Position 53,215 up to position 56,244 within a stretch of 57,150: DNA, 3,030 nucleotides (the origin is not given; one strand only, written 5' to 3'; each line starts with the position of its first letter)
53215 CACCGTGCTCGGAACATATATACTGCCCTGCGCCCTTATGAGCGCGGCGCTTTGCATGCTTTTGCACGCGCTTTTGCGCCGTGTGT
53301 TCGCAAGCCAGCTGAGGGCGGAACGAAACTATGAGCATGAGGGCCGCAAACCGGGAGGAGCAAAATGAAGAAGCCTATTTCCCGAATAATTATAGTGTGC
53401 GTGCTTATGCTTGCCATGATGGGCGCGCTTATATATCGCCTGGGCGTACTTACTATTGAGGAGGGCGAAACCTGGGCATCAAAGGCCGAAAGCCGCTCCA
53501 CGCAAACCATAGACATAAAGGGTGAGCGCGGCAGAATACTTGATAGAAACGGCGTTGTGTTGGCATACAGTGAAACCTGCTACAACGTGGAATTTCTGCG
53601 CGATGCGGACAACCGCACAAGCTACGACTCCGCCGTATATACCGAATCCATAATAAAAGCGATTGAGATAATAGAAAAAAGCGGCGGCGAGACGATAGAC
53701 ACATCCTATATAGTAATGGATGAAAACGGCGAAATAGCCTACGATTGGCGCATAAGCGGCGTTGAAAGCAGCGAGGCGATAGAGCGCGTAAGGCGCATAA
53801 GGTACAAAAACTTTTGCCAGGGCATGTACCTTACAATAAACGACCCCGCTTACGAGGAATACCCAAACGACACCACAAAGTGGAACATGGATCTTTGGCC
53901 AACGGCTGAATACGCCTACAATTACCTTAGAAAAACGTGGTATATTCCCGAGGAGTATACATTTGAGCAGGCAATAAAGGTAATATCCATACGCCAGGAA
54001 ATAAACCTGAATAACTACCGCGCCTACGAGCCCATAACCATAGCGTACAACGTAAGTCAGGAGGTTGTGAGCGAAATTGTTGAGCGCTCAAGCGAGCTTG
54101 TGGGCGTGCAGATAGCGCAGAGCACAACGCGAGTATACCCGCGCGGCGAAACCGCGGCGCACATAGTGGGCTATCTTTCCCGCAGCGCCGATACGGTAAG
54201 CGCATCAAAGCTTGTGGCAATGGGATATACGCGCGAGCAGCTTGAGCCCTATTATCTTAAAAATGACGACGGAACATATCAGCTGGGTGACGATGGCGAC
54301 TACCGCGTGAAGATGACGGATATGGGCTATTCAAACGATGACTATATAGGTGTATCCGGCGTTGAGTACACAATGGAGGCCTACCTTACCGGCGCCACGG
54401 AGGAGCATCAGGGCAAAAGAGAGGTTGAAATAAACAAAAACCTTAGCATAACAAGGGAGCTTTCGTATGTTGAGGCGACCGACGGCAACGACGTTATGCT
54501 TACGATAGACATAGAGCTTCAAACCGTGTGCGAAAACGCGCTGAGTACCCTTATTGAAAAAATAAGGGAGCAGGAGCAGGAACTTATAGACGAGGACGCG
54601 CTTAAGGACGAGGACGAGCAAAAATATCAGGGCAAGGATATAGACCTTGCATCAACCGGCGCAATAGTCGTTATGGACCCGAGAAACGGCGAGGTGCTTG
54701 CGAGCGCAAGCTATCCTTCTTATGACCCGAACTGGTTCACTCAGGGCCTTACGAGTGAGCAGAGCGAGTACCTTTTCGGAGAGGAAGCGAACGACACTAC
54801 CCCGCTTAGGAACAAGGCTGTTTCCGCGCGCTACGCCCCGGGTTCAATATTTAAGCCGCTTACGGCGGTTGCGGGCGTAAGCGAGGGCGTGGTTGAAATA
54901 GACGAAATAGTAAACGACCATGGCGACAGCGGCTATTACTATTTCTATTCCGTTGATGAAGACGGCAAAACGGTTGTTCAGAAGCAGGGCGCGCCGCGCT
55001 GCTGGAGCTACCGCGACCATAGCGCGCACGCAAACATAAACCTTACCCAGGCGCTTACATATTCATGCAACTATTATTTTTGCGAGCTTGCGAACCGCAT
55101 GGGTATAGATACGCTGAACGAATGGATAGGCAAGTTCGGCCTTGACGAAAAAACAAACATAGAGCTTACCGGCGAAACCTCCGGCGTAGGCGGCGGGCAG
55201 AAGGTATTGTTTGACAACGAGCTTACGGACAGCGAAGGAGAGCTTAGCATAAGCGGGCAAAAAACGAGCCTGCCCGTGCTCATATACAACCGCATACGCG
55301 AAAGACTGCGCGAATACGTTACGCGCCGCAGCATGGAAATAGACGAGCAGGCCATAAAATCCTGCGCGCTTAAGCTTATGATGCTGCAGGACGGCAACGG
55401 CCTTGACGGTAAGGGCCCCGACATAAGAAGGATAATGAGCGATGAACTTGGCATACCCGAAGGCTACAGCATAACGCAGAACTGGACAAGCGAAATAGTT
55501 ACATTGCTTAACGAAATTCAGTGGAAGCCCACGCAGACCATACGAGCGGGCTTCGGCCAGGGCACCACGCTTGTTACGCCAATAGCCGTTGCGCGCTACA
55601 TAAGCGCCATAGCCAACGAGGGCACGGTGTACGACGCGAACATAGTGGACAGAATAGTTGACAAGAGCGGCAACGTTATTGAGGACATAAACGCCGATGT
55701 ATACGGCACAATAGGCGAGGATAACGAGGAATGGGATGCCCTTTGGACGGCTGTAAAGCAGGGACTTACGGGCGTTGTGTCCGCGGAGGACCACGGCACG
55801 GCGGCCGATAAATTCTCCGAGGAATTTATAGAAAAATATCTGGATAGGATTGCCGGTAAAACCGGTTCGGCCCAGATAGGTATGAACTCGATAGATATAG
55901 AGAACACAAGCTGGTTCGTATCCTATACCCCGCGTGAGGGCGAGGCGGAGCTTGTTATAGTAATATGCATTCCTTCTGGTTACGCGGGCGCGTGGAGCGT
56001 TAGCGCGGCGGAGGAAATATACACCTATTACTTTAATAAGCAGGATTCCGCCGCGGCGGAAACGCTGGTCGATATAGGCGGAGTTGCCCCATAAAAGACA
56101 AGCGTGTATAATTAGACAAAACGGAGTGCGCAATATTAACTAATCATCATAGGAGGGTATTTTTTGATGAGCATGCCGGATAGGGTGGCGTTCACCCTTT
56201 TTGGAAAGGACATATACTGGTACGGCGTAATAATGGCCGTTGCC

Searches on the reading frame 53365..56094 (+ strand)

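Call 72: search_protein_families(library=pfam, proteins=[window:53365-56094:+], max_evalue=0.00001)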
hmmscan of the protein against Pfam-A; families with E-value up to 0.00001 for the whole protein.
window:53365-56094:+ (909 aa): 2 families
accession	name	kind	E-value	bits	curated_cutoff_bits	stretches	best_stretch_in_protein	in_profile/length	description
PF00905.27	Transpeptidase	-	1.3e-51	176.1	22.1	2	432-608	1-143/299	Penicillin binding protein transpeptidase domain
PF03717.20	PBP_dimer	-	3.5e-29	102.9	24.4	1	51-359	2-172/180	Penicillin-binding Protein dimerisation domain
